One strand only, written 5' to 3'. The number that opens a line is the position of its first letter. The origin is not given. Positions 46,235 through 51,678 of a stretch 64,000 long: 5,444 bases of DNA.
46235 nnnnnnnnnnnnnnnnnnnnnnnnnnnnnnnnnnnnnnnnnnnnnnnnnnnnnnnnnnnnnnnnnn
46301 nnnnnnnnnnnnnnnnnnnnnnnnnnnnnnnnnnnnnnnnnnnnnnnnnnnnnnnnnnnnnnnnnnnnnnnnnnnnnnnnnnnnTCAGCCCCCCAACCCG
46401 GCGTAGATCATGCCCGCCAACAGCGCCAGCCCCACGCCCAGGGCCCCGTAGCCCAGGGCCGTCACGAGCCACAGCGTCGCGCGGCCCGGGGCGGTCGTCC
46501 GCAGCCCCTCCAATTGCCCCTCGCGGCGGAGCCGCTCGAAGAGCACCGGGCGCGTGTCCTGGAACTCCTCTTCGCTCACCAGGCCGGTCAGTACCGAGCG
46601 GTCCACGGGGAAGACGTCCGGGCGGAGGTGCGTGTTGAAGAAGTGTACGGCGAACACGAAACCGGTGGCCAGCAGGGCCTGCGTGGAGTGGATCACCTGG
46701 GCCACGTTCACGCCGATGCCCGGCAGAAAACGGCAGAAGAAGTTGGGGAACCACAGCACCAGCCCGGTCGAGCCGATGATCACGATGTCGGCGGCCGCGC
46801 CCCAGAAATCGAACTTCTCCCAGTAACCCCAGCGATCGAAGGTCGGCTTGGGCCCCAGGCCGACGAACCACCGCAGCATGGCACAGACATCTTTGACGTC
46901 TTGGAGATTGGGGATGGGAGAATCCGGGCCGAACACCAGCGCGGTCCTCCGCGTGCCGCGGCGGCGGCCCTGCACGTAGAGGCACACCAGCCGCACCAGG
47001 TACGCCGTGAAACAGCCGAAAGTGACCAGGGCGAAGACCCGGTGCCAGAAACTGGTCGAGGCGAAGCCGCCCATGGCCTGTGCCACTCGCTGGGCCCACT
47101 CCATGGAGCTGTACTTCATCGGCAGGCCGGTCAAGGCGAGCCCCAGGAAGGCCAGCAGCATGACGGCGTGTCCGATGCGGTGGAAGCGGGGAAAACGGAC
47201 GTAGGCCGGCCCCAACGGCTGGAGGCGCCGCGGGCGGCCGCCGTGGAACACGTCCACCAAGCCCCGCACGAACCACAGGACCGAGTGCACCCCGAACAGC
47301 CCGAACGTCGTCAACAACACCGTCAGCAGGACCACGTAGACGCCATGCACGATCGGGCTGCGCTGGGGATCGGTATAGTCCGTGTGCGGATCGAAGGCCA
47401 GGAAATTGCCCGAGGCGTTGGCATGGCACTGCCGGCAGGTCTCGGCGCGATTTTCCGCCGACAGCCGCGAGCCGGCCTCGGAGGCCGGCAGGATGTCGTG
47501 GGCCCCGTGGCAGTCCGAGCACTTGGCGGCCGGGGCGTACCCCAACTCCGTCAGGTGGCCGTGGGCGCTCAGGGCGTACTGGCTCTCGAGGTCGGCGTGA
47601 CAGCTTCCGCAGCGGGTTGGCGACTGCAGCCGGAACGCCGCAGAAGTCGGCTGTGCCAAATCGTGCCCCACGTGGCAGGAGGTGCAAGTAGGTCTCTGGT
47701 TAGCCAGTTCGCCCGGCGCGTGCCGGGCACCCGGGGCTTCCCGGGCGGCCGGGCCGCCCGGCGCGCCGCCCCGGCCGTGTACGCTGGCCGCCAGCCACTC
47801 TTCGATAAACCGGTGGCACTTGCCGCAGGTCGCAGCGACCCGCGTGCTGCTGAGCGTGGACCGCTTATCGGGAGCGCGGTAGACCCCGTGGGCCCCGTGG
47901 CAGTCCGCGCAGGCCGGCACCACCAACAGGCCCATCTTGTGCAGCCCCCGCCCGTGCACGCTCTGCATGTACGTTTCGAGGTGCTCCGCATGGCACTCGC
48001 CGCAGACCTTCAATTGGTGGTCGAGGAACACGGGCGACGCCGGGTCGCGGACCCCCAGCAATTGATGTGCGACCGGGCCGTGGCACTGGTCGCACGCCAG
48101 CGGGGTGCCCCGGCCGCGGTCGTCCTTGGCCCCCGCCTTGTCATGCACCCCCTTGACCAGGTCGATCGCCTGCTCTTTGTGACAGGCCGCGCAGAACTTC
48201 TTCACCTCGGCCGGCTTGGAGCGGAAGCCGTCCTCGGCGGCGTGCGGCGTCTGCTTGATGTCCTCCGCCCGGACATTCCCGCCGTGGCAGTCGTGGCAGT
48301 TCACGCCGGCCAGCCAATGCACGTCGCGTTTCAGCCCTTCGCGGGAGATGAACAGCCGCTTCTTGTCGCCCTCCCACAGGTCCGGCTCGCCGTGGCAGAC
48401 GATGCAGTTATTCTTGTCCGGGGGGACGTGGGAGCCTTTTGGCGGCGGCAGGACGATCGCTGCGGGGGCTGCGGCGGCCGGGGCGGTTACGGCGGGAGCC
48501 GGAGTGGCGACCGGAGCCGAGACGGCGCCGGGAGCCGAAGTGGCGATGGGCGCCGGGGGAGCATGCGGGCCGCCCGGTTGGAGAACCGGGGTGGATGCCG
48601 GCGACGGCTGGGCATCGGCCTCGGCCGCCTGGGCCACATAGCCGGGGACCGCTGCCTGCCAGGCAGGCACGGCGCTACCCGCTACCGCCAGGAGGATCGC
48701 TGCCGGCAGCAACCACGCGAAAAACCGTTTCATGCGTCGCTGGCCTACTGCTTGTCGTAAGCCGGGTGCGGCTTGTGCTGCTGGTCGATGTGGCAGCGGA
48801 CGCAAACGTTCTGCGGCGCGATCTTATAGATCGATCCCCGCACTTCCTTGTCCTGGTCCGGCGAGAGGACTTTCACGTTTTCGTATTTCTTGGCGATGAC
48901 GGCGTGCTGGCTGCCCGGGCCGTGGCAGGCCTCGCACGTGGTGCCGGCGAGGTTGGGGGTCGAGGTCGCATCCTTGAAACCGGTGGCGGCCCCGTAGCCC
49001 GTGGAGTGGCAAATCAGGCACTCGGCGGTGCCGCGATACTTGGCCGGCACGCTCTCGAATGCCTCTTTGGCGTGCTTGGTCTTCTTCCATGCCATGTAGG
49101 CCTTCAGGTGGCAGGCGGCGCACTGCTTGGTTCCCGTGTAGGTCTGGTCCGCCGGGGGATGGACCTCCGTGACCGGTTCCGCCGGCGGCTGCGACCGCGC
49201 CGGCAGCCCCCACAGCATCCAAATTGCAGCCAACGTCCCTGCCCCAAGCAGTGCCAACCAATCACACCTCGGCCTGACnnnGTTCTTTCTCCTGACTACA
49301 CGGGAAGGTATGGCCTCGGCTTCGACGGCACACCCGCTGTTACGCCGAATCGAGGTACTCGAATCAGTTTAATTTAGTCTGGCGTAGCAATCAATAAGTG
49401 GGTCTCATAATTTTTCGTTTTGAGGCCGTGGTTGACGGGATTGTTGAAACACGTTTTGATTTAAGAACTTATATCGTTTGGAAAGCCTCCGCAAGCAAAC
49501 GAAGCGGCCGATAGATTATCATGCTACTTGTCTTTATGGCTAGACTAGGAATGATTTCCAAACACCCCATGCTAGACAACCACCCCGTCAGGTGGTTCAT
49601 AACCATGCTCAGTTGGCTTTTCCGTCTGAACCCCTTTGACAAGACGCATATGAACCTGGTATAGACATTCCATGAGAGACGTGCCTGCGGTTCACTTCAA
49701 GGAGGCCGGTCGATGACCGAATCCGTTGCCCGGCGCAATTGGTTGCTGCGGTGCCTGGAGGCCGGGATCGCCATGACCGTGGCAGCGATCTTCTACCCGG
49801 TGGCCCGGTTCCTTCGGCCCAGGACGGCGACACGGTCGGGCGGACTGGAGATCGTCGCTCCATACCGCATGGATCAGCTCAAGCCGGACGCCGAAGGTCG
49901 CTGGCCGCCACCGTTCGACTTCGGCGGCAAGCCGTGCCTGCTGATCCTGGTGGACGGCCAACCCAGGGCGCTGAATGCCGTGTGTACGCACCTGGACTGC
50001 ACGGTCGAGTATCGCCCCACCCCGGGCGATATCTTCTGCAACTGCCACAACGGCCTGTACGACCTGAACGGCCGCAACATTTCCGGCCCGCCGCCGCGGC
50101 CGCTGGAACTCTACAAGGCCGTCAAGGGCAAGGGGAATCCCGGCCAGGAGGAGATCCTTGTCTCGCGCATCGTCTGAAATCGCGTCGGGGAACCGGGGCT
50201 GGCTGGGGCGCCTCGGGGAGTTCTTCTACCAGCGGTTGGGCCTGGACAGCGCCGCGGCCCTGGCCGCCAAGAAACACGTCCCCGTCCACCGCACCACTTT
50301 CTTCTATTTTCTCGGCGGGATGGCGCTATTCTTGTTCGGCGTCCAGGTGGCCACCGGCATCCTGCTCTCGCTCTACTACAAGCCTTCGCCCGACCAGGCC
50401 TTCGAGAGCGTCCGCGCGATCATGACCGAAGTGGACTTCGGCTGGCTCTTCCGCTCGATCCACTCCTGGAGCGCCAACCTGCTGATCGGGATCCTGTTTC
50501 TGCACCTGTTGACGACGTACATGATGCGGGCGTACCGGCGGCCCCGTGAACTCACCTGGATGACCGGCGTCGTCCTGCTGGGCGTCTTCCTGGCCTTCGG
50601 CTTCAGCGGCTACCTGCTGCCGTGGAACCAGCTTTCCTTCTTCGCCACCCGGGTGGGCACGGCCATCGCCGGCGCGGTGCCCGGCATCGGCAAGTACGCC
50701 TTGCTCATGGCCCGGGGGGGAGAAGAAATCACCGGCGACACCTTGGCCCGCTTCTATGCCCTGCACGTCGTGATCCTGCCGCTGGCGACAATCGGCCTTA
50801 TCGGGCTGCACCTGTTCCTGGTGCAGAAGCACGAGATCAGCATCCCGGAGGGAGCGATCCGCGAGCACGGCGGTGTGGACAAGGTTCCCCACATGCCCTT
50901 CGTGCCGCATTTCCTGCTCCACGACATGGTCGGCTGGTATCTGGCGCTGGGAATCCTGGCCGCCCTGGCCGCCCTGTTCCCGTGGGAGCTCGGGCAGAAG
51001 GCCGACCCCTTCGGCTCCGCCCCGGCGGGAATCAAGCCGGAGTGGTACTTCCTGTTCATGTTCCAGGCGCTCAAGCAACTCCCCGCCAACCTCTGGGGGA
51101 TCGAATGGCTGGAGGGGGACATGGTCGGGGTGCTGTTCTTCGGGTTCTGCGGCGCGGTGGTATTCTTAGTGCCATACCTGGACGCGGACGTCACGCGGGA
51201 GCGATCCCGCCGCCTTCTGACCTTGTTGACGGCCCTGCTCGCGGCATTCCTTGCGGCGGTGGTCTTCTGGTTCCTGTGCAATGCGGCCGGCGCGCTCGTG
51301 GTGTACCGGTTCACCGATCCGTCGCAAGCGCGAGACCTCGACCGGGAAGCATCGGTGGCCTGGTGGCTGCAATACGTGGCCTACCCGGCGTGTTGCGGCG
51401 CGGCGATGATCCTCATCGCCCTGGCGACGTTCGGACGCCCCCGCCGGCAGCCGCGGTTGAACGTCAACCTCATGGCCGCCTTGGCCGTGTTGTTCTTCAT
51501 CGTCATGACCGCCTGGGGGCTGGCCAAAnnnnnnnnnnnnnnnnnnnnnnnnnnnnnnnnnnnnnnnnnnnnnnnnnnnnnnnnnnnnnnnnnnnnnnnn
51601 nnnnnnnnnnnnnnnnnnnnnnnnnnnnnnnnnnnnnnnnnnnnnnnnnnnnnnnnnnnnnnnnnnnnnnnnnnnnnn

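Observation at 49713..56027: Rieske/cytochrome-b complex whose c-type subunit is a nonaheme cytochrome paralogous to the CbcL-like N-terminus, followed by CcmF and a novel accessory protein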

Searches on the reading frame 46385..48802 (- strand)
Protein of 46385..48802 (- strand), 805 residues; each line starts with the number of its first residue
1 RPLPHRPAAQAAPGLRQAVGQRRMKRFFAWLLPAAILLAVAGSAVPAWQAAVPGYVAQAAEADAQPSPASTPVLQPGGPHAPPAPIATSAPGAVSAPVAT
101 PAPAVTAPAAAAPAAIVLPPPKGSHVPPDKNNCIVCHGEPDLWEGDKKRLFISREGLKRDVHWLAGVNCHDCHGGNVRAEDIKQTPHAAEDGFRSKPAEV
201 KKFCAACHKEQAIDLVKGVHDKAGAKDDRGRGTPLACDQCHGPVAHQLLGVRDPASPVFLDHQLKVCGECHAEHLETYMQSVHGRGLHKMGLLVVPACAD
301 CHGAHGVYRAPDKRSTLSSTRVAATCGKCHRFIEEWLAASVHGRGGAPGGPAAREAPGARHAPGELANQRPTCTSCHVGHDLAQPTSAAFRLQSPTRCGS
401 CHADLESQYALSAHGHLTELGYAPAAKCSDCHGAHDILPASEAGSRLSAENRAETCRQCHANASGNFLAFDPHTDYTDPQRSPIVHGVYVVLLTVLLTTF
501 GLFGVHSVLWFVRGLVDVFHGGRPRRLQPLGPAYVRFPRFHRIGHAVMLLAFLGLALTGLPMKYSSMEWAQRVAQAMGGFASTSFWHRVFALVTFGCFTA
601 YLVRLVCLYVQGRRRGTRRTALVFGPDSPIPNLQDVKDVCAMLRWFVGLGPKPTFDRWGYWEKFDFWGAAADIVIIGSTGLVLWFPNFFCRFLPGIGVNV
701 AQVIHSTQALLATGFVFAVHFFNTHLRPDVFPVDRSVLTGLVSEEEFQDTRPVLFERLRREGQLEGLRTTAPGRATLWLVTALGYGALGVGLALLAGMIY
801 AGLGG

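Call 11: search_protein_families(library=pfam, proteins=[window:46385-48802:-], max_evalue=0.01)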
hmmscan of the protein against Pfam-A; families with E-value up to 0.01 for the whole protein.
window:46385-48802:- (805 aa): 6 families
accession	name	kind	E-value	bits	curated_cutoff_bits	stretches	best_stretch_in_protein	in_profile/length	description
PF14522.11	Cytochrome_C7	-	1.9e-13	50.4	24.8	1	160-241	6-66/67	Cytochrome c7 and related cytochrome c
PF14537.11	Cytochrom_c3_2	-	4.1e-13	50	25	3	297-402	8-78/79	Cytochrome c3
PF09699.15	Paired_CXXCH_1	-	6.4e-09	35.8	20.6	2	426-463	7-39/41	Doubled CXXCH motif (Paired_CXXCH_1)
PF22113.1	Mtrc-MtrF_II-IV_dom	-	7.9e-09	35.7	30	2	125-220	76-175/176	Outer membrane cytochrome MtrC/MtrF-like, domains II/IV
PF01292.26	Ni_hydr_CYTB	-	2.7e-07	31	30.1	1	536-721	1-159/179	Prokaryotic cytochrome b561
PF02335.20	Cytochrom_C552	-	5.2e-06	26.1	24.1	1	158-222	236-296/438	Cytochrome c552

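Call 16: search_protein_families(library=ncbifam, proteins=[window:46385-48802:-], max_evalue=0.01)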
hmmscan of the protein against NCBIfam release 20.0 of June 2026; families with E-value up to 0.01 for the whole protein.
window:46385-48802:- (805 aa): 7 families
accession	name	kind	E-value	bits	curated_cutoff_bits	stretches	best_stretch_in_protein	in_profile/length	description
TIGR01583.1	formate-DH-gamm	equivalog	2.5e-06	27.6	115.85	0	536-576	4-44/204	formate dehydrogenase subunit gamma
TIGR04257.1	nanowire_3heme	domain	6.5e-05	23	40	0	296-331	24-59/75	c(7)-type cytochrome triheme domain-containing protein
NF007924.0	PRK10639.1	equivalog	8.1e-05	22.5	341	0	657-723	106-170/211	formate dehydrogenase cytochrome b556 subunit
NF008659.0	PRK11659.1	equivalog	0.00048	19.9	184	1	200-331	45-168/188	cytochrome c nitrite reductase pentaheme subunit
NF008339.0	PRK11125.1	equivalog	0.0013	17.5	595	1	158-225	278-342/487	ammonia-forming cytochrome c nitrite reductase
NF041198.1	UshA_like_PCGU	equivalog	0.0024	16.5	275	1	159-273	401-510/519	UshA-like (seleno)protein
NF007558.0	PRK10179.1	equivalog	0.0067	16.1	339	0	662-714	113-164/217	formate dehydrogenase-N subunit gamma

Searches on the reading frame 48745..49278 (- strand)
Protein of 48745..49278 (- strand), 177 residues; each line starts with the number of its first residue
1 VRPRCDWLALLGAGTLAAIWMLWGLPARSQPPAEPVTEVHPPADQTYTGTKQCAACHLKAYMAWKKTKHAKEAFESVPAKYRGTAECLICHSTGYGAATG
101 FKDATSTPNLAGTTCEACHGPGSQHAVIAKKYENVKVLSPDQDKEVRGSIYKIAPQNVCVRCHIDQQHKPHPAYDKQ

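Call 15: search_protein_families(library=pfam, proteins=[window:48745-49278:-], max_evalue=0.01)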
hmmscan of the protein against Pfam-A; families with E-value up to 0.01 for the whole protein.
window:48745-49278:- (177 aa): 4 families
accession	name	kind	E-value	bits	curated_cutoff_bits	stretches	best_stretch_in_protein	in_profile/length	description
PF13435.11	Cytochrome_C554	-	1.6e-13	51.8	20.8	1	52-120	1-84/84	Cytochrome c554 and c-prime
PF14522.11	Cytochrome_C7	-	2.2e-06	27.8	24.8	1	83-163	12-66/67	Cytochrome c7 and related cytochrome c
PF22113.1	Mtrc-MtrF_II-IV_dom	-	3.9e-05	23.7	30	1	48-126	79-170/176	Outer membrane cytochrome MtrC/MtrF-like, domains II/IV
PF14537.11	Cytochrom_c3_2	-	0.00043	21.1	25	0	44-93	20-66/79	Cytochrome c3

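Call 16: search_protein_families(library=ncbifam, proteins=[window:48745-49278:-], max_evalue=0.01)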
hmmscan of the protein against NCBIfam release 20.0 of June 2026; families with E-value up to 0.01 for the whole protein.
window:48745-49278:- (177 aa): 8 families
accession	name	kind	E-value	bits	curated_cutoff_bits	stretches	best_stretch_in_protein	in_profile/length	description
NF041198.1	UshA_like_PCGU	equivalog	6.6e-20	71.2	275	1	40-167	398-512/519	UshA-like (seleno)protein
NF043010.1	Cyt554_Nsmonas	equivalog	3.5e-12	46.2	400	2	81-170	77-168/238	cytochrome c-550 CycA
NF041028.1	decahem_GSU2203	exception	3.4e-09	36.4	325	2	79-168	31-113/317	GSU2203 family decaheme c-type cytochrome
TIGR03508.1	decahem_SO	subfamily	1.2e-07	31.5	192.2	1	83-169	1-83/258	DmsE family decaheme c-type cytochrome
NF008659.0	PRK11659.1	equivalog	9.9e-05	22.1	184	1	55-167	18-121/188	cytochrome c nitrite reductase pentaheme subunit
NF040886.1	cyt_C_like_Sec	equivalog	0.00016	20.4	250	1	50-163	45-161/423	multiheme c-type cytochrome (seleno)protein ExtKL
TIGR01905.1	paired_CXXCH_1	subfamily_domain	0.0029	17.5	25.2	0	156-166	29-39/41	doubled CXXCH domain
TIGR04257.1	nanowire_3heme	domain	0.0053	16.9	40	0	83-120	22-59/75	c(7)-type cytochrome triheme domain-containing protein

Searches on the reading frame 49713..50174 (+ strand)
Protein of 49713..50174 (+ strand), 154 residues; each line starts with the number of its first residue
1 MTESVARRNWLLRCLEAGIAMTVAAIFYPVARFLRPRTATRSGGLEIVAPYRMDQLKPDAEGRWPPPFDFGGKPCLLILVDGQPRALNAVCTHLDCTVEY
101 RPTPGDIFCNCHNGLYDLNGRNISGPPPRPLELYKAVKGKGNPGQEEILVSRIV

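Call 11: search_protein_families(library=pfam, proteins=[window:49713-50174:+], max_evalue=0.01)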
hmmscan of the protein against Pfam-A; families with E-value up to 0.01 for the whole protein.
window:49713-50174:+ (154 aa): 2 families
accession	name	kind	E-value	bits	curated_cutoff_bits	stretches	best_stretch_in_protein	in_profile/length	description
PF00355.32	Rieske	-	9.6e-10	38.7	20.3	1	65-134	16-87/88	Rieske [2Fe-2S] domain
PF25471.1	TM_PetC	-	0.0024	18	37.1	1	14-44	16-46/48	Iron-sulfur subunit PetC transmembrane anchor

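Call 16: search_protein_families(library=ncbifam, proteins=[window:49713-50174:+], max_evalue=0.01)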
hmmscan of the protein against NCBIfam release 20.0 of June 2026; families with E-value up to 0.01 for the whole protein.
window:49713-50174:+ (154 aa): 6 families
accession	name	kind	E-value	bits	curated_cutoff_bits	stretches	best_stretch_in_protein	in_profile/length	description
NF045928.1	Cytb6fFeSPetC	equivalog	1.6e-15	57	250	1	84-136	101-153/179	cytochrome b6-f complex iron-sulfur subunit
NF010001.0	PRK13474.1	subfamily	5.2e-15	55.2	154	1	85-136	101-152/178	cytochrome b6-f complex iron-sulfur subunit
TIGR01416.1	Rieske_proteo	equivalog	9e-12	45.3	97.4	1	88-133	113-162/176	ubiquinol-cytochrome c reductase iron-sulfur subunit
NF041174.1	SDX_Thmprot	equivalog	7.4e-05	22.9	170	1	78-127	30-80/109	sulredoxin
NF050121.1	bc1_QcrA_actin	exception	0.0017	17.9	275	1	88-131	244-290/319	cytochrome bc1 complex Rieske iron-sulfur subunit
TIGR02694.1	arsenite_ox_S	equivalog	0.004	17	95.65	1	86-119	53-86/129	arsenate reductase (azurin) small subunit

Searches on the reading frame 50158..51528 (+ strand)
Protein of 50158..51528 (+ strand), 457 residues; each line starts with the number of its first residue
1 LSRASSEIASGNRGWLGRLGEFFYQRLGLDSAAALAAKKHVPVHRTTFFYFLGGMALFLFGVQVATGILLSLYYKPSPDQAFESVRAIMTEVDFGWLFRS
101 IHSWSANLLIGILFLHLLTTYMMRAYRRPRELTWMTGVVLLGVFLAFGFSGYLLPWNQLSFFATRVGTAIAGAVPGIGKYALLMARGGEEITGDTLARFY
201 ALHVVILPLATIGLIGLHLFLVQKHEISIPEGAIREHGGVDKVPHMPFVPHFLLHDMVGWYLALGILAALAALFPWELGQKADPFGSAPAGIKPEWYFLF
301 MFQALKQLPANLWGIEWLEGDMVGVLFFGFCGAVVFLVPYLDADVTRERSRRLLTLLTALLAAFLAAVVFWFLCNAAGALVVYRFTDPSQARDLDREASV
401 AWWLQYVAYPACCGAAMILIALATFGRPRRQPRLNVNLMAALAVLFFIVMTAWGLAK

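Call 11: search_protein_families(library=pfam, proteins=[window:50158-51528:+], max_evalue=0.01)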
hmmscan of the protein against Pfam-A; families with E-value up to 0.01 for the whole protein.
window:50158-51528:+ (457 aa): 5 families
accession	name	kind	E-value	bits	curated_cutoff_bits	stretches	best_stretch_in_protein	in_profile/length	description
PF00033.24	Cytochrome_B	-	1e-50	172.7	27.2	1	46-224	10-187/189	Cytochrome b/b6/petB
PF13631.11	Cytochrom_B_N_2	-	1.7e-38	132.6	27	1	108-279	2-167/169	Cytochrome b(N-terminal)/b6/petB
PF00032.22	Cytochrom_B_C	-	1.5e-09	38.4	20.7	1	282-370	2-77/102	Cytochrome b(C-terminal)/b6/petD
PF14358.11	DUF4405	-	0.0017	19.3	26.7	1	55-118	5-63/66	Domain of unknown function (DUF4405)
PF17094.10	UPF0715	-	0.0039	18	27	0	325-384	37-96/119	Uncharacterised protein family (UPF0715)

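Call 16: search_protein_families(library=ncbifam, proteins=[window:50158-51528:+], max_evalue=0.01)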
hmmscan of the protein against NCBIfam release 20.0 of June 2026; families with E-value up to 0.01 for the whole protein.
window:50158-51528:+ (457 aa): 5 families
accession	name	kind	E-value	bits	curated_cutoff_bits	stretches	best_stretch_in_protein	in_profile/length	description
NF002990.0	PRK03735.1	subfamily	1.4e-63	214.6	325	1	21-230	7-222/223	cytochrome b6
NF040969.1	cytb_ExtP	equivalog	7.8e-63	212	290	1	43-228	16-203/205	selenite/tellurite reduction operon b-type cytochrome ExtP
NF050120.1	bc1_QcrB_actin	exception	9.7e-43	146.7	500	1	25-354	4-351/458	cytochrome bc1 complex cytochrome b subunit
NF041076.1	cyt_b_SoxC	equivalog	3.7e-26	92.1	740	1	42-225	20-198/542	proton pump complex cytochrome B SoxC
TIGR01156.1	cytb6_f_IV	equivalog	2.2e-08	34.1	127.05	1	263-334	47-117/160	cytochrome b6-f complex subunit IV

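Call 47: search_solved_structures(query=window:50158-51528:+, max_evalue=1e-10)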
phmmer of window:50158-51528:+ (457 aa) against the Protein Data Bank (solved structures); distinct sequences matched with E-value up to 1e-10: 53.
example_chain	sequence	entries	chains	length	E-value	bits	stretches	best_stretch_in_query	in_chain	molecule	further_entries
1q90_B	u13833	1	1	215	3.9e-55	190.9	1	18-230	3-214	Cytochrome b6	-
6rqf_I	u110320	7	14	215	1.5e-54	189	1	18-230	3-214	Cytochrome b6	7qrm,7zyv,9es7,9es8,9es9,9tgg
7r0w_I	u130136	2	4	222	4.4e-53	184.1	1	20-230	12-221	Cytochrome b6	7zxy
1vf5_A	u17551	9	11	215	5.8e-50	173.8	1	20-230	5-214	CYTOCHROME B6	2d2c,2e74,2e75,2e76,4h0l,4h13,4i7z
2zt9_A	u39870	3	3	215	8.4e-50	173.3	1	20-230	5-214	Cytochrome b6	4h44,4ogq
6kls_B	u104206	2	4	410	3e-49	171.5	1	45-352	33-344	cytochrome b subunit | Cytochrome b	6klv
8smr_I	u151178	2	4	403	1.5e-46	162.6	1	42-361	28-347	Cytochrome b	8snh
29ye_B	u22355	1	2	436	1.6e-43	152.6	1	42-349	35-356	Cytochrome b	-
1zrt_C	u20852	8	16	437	1.6e-43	152.6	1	42-349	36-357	Cytochrome b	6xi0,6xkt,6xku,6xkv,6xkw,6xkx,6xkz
29xz_B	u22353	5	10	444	1.7e-43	152.5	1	42-349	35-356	Cytochrome b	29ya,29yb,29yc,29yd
2qjp_A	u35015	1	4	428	4.3e-43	151.2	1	40-366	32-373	Cytochrome b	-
5kkz_A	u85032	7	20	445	4.8e-43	151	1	40-366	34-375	Cytochrome b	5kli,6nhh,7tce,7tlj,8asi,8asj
6nin_A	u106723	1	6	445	8.6e-43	150.2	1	40-366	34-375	Cytochrome b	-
2qjk_A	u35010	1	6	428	1.1e-42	149.8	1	40-366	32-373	Cytochrome b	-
2fyn_A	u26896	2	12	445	1.3e-42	149.6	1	40-366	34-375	Cytochrome b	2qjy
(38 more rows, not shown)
